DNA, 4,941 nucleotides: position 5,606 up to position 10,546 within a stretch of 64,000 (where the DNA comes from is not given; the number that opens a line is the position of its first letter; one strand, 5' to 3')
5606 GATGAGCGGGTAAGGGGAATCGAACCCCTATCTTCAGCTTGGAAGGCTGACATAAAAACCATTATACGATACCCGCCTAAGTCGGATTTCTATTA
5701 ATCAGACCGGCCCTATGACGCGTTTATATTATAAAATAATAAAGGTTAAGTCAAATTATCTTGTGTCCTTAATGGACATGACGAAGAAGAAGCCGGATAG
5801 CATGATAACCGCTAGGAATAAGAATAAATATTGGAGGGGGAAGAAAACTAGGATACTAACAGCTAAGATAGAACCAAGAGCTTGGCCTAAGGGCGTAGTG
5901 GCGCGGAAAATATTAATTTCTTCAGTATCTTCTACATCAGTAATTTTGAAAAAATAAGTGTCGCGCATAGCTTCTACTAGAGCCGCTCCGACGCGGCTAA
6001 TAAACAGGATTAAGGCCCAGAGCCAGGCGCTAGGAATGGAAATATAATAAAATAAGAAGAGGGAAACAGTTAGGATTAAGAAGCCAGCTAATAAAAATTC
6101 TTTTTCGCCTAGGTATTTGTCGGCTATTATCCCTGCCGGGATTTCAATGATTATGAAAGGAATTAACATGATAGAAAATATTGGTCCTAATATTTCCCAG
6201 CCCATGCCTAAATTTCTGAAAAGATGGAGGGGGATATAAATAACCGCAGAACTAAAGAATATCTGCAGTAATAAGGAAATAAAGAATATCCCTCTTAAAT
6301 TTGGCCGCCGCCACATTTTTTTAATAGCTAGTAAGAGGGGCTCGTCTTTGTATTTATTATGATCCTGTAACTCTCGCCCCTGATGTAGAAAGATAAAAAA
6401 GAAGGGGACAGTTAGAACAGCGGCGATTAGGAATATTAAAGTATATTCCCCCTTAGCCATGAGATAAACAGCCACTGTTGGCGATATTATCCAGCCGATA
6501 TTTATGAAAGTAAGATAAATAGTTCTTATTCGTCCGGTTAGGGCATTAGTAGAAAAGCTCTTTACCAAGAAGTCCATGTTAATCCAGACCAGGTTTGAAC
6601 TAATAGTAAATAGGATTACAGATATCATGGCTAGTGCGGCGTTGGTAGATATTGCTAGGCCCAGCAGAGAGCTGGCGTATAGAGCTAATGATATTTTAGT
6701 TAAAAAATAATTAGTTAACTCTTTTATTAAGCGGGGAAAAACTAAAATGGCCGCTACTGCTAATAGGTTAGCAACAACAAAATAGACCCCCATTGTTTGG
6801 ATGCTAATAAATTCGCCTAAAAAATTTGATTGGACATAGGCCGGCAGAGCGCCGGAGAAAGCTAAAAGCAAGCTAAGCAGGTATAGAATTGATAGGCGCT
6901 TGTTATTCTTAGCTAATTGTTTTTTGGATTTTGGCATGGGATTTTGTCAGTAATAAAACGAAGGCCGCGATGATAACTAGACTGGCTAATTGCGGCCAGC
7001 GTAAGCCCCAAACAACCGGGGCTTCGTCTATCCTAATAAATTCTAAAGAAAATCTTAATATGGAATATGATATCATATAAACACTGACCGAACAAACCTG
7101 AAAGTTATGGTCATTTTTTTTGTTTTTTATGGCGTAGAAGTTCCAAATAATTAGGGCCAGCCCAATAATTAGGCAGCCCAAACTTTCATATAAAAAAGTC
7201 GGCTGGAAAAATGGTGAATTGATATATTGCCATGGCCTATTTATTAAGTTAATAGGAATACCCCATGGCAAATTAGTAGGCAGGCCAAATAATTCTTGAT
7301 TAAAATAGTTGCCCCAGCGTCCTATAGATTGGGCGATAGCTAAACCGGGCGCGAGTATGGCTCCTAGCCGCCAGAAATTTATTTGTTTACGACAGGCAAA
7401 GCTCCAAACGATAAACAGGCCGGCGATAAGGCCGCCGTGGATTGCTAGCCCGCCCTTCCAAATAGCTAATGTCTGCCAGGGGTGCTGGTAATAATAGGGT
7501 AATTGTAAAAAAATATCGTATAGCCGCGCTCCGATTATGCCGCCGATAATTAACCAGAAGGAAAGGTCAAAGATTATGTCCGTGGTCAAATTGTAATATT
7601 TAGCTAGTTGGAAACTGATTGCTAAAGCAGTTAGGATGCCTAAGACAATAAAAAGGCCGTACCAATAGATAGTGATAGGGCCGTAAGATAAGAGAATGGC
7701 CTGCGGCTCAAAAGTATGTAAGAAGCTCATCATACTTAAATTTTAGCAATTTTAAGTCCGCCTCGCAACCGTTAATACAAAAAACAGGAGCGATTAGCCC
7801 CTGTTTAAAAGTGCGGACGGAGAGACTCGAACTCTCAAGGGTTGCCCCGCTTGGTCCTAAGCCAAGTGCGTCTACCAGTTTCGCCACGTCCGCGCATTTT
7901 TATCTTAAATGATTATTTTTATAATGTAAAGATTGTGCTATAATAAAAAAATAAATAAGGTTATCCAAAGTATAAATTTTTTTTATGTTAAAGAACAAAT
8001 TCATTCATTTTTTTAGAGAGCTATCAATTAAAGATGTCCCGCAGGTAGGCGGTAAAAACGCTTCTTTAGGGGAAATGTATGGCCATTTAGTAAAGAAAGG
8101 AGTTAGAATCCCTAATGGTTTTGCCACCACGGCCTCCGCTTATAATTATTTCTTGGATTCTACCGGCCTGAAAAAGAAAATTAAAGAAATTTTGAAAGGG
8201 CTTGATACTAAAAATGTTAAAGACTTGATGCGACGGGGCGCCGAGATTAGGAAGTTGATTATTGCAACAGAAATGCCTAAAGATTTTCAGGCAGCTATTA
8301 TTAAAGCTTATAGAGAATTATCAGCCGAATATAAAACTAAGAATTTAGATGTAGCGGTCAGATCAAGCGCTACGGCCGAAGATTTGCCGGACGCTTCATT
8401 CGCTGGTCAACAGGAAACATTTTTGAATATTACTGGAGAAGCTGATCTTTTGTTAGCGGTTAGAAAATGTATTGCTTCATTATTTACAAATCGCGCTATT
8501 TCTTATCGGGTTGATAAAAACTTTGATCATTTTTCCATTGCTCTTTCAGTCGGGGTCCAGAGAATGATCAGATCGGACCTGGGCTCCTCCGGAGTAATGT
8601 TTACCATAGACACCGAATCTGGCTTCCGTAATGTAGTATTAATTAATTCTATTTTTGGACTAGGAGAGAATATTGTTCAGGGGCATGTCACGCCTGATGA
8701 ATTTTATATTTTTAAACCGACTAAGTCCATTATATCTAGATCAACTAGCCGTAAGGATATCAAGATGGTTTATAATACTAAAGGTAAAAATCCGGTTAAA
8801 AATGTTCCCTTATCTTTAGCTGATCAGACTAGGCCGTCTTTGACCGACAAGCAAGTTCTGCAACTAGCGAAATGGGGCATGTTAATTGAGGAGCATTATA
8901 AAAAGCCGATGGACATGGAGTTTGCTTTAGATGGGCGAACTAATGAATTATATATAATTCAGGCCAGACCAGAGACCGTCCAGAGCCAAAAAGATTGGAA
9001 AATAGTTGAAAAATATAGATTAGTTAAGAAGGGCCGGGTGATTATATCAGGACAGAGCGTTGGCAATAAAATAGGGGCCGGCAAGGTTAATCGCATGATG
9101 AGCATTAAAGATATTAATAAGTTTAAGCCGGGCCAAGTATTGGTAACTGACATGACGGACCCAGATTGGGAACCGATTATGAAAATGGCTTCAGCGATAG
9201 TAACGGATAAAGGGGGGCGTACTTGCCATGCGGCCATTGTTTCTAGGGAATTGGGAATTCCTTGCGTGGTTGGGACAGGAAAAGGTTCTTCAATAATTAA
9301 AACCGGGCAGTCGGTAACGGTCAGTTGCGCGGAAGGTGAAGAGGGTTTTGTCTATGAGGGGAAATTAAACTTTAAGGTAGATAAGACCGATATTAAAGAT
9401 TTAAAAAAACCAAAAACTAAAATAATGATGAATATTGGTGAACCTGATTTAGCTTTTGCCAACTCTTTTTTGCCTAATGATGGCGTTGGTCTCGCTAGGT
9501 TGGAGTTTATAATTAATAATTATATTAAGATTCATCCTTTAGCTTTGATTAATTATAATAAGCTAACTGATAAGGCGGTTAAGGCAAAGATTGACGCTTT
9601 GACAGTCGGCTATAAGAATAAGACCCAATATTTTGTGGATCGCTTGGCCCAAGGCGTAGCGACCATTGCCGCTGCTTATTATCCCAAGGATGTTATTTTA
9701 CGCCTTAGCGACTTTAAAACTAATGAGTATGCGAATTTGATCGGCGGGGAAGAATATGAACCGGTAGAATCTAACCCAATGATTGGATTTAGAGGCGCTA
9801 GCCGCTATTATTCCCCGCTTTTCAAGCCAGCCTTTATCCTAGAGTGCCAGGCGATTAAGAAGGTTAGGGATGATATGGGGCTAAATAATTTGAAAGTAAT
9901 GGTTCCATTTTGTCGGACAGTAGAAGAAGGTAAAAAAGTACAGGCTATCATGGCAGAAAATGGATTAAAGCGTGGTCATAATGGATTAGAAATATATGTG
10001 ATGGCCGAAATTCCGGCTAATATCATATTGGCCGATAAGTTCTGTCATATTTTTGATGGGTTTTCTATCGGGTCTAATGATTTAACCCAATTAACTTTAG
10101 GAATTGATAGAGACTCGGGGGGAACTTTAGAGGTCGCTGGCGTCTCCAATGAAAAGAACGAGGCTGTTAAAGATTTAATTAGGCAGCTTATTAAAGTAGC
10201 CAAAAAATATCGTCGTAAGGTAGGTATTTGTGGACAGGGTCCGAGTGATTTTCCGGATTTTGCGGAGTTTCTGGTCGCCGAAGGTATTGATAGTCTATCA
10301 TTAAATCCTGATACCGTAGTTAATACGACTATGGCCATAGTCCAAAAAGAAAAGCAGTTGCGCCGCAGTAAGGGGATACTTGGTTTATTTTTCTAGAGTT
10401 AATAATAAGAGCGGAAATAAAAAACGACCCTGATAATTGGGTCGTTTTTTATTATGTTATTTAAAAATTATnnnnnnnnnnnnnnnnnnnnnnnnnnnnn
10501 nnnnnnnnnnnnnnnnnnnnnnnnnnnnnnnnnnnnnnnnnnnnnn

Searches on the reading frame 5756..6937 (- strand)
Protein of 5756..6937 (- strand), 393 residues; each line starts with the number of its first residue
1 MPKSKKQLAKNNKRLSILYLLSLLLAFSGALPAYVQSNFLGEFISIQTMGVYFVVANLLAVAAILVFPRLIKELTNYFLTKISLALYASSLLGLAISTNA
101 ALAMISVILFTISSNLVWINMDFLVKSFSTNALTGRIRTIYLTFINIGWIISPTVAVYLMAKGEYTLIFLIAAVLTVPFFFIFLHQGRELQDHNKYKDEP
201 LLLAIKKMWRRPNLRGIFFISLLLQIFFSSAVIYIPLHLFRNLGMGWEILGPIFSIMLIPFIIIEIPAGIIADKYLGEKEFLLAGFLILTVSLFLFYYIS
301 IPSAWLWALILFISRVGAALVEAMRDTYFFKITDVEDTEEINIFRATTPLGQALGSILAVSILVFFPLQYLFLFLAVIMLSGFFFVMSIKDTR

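Call 72: search_protein_families(library=pfam, proteins=[window:5756-6937:-], max_evalue=0.0001)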
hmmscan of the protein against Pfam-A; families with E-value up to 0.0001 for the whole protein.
window:5756-6937:- (393 aa): 1 family
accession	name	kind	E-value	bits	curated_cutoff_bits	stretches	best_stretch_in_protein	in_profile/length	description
PF07690.21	MFS_1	-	3.2e-29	102.4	33.4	2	26-321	9-311/347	Major Facilitator Superfamily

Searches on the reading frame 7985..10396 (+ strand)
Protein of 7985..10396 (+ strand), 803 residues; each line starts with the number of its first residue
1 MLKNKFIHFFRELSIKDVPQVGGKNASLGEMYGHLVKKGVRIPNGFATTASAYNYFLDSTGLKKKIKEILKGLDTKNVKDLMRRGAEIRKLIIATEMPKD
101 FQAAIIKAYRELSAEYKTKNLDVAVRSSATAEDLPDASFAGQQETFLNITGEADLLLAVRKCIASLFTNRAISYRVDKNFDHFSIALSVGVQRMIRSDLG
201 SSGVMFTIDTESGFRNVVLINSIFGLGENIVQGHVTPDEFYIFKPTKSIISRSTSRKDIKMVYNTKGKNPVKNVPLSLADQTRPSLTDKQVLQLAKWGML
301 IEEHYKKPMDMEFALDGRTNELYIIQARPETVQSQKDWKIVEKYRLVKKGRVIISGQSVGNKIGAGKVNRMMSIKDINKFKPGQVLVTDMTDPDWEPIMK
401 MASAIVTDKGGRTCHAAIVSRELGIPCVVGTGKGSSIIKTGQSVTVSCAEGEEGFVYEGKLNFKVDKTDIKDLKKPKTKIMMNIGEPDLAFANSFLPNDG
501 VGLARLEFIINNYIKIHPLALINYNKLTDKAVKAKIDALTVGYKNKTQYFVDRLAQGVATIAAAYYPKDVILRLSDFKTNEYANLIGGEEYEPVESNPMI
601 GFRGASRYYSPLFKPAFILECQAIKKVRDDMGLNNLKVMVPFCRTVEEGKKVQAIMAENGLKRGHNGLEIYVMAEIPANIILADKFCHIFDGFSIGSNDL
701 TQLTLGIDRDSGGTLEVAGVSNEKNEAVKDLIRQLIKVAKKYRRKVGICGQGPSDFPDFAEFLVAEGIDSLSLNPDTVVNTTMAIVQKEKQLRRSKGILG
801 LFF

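Call 72: search_protein_families(library=pfam, proteins=[window:7985-10396:+], max_evalue=0.0001)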
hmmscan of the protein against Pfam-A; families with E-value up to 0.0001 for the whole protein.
window:7985-10396:+ (803 aa): 3 families
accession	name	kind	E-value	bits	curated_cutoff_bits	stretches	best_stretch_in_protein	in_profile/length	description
PF01326.24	PPDK_N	-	1.5e-126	422.6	27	1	19-342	2-321/328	Pyruvate phosphate dikinase, AMP/ATP-binding domain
PF02896.24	PEP-utilizers_C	-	2.2e-56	191.6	22.8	1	475-787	17-290/293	PEP-utilising enzyme, PEP-binding domain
PF00391.29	PEP-utilizers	-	4.4e-26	90.7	23.1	1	380-451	1-72/72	PEP-utilising enzyme, mobile domain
